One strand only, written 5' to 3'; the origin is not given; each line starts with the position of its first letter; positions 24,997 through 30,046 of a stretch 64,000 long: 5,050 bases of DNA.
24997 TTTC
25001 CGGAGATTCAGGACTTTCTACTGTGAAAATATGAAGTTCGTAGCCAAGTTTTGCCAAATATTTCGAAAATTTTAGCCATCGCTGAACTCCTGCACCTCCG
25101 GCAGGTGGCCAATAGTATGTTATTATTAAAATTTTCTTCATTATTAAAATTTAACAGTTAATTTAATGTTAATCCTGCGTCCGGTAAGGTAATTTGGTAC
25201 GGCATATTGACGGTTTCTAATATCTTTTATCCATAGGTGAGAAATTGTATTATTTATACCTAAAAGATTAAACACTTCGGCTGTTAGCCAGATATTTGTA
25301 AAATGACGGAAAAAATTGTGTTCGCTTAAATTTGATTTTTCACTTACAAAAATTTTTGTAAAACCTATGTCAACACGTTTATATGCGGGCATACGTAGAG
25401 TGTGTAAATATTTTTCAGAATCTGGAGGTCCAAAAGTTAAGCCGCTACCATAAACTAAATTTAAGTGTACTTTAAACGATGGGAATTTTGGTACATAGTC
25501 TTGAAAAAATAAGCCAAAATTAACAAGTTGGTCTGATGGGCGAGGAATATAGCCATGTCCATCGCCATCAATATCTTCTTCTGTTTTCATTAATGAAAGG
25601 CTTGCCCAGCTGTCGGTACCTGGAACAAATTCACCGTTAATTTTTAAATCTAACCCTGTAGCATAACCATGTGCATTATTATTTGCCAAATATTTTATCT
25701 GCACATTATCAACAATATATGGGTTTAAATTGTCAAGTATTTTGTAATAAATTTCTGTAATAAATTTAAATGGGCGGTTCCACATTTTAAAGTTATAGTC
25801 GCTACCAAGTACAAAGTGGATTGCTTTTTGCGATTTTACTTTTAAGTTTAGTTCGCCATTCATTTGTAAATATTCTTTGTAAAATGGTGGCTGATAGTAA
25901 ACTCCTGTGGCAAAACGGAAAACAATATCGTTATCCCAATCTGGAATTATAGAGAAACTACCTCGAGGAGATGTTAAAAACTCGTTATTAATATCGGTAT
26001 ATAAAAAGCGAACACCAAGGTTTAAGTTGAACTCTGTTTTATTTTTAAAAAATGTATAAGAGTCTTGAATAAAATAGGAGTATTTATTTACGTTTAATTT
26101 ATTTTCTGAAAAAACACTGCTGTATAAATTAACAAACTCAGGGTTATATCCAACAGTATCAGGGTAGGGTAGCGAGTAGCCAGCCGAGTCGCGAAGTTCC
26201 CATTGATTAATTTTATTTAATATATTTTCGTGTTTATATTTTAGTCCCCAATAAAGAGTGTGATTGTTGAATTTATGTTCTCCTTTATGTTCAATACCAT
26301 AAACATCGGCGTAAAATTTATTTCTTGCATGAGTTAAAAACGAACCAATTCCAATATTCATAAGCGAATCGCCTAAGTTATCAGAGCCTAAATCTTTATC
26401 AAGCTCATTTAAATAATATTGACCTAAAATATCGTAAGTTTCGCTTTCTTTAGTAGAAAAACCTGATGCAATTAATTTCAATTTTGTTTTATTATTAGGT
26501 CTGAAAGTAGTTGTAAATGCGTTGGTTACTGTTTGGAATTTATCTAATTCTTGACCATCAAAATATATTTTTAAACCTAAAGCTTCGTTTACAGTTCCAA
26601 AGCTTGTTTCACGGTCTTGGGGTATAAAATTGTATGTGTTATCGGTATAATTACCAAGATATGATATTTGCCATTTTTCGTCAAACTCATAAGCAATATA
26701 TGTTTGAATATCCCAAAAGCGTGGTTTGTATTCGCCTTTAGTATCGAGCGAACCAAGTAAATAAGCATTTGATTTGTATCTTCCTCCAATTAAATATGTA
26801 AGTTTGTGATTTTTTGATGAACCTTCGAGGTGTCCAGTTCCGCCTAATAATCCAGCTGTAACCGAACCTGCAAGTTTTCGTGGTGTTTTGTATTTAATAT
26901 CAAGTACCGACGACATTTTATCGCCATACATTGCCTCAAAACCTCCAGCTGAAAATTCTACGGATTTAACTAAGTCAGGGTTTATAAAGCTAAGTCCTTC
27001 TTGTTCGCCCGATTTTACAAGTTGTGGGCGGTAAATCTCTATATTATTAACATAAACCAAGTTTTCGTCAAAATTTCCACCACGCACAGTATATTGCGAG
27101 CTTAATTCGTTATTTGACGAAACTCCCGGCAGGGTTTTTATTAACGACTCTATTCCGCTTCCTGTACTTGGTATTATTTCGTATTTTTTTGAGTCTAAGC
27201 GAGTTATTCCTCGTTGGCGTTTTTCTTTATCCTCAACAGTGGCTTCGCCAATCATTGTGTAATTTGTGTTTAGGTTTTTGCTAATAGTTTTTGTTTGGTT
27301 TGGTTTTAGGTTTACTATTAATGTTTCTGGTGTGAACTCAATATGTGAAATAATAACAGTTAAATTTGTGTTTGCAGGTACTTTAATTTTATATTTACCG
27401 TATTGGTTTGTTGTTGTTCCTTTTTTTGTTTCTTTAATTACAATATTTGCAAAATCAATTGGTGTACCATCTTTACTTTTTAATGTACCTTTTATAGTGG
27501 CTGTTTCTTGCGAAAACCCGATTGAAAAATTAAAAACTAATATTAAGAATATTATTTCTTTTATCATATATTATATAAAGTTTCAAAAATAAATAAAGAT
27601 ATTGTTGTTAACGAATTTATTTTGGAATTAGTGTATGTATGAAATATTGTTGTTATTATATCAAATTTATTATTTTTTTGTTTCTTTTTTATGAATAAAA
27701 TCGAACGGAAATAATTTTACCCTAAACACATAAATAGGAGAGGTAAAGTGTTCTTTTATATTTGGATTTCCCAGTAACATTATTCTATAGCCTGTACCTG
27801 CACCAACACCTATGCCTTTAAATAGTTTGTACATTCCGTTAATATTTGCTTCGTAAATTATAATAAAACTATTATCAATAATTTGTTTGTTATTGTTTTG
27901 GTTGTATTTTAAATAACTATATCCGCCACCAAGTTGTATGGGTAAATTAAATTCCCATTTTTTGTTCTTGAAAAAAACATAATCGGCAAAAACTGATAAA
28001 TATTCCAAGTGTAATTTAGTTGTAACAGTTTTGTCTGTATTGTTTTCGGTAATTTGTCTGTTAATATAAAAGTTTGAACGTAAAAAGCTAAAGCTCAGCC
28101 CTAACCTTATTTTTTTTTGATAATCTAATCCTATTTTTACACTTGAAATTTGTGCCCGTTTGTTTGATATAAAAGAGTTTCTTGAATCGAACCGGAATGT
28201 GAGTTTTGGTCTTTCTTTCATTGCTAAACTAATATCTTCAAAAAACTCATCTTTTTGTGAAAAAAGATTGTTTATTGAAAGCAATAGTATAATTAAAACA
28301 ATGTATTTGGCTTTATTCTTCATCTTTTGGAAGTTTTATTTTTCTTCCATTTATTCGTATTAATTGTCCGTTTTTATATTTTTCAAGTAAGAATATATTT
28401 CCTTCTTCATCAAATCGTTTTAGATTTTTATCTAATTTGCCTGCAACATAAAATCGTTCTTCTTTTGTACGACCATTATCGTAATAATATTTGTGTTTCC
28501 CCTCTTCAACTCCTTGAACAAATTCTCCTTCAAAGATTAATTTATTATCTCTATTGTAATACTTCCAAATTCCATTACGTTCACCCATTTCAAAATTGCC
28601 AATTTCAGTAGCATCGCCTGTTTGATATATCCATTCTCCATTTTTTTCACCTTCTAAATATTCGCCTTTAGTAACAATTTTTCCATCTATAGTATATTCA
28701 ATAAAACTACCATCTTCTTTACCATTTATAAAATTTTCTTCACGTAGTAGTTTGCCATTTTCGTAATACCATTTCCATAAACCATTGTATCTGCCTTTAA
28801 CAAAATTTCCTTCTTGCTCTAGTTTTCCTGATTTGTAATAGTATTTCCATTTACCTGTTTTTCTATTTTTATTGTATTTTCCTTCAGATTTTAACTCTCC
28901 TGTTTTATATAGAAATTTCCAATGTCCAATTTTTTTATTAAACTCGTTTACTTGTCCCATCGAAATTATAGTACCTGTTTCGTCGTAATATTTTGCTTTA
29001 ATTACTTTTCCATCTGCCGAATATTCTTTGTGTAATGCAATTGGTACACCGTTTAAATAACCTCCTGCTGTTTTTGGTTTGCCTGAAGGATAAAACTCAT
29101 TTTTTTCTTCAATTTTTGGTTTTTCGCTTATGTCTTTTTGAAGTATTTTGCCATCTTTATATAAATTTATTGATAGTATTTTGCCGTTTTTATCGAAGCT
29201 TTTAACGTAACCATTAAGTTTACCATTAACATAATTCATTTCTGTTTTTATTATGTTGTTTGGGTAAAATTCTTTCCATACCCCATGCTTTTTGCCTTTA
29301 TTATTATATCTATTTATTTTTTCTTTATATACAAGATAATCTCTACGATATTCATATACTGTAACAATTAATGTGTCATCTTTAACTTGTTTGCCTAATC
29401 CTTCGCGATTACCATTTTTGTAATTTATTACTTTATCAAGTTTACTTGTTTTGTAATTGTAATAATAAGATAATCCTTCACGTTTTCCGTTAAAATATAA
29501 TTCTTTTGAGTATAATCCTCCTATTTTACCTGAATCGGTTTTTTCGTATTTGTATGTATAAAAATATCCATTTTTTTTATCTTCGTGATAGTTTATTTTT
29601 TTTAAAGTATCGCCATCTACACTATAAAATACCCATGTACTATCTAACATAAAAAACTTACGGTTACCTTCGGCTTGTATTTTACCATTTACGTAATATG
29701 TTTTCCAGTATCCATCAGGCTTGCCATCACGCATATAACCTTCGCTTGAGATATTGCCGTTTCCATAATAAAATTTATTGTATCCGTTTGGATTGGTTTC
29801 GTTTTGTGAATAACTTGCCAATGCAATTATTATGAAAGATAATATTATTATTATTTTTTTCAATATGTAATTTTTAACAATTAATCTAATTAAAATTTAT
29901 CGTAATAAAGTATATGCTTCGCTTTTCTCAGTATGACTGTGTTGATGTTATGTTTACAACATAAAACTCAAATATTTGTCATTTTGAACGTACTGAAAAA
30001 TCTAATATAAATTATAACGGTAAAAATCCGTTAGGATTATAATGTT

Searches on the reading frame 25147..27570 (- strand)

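Call 35: search_protein_families(library=pfam, proteins=[window:25147-27570:-], max_evalue=0.00001)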
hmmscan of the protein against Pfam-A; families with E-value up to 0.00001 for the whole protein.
window:25147-27570:- (808 aa): 3 families
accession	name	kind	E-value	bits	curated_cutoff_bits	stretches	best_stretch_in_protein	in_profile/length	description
PF13715.12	CarbopepD_reg_2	-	5.3e-14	52.5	32.2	1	26-112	1-88/88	CarboxypepD_reg-like domain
PF13620.12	CarboxypepD_reg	-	1.1e-11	45.3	32.3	1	25-97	1-78/82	Carboxypeptidase regulatory-like domain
PF07715.20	Plug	-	1.5e-09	38.7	23.9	1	139-217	24-101/107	TonB-dependent Receptor Plug Domain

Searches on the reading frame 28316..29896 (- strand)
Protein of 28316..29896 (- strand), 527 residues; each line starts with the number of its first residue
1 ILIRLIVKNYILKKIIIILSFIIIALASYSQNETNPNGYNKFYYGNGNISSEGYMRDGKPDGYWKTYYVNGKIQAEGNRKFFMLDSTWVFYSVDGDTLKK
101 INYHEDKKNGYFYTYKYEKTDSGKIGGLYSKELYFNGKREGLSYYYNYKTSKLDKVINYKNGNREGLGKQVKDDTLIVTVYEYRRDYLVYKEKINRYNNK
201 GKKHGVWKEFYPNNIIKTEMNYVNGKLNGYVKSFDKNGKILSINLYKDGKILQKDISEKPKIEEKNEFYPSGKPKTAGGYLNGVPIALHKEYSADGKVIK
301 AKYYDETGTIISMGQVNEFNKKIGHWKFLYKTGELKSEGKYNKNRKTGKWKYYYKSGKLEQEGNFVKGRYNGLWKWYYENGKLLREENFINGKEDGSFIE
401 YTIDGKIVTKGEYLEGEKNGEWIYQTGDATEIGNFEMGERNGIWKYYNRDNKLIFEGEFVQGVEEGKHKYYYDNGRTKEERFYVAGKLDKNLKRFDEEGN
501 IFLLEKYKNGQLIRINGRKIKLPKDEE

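Call 35: search_protein_families(library=pfam, proteins=[window:28316-29896:-], max_evalue=0.00001)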
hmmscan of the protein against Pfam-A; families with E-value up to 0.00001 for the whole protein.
window:28316-29896:- (527 aa): 1 family
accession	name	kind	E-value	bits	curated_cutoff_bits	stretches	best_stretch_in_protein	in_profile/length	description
PF07661.19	MORN_2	-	7.6e-29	96.8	29.6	1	371-391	2-22/22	MORN repeat variant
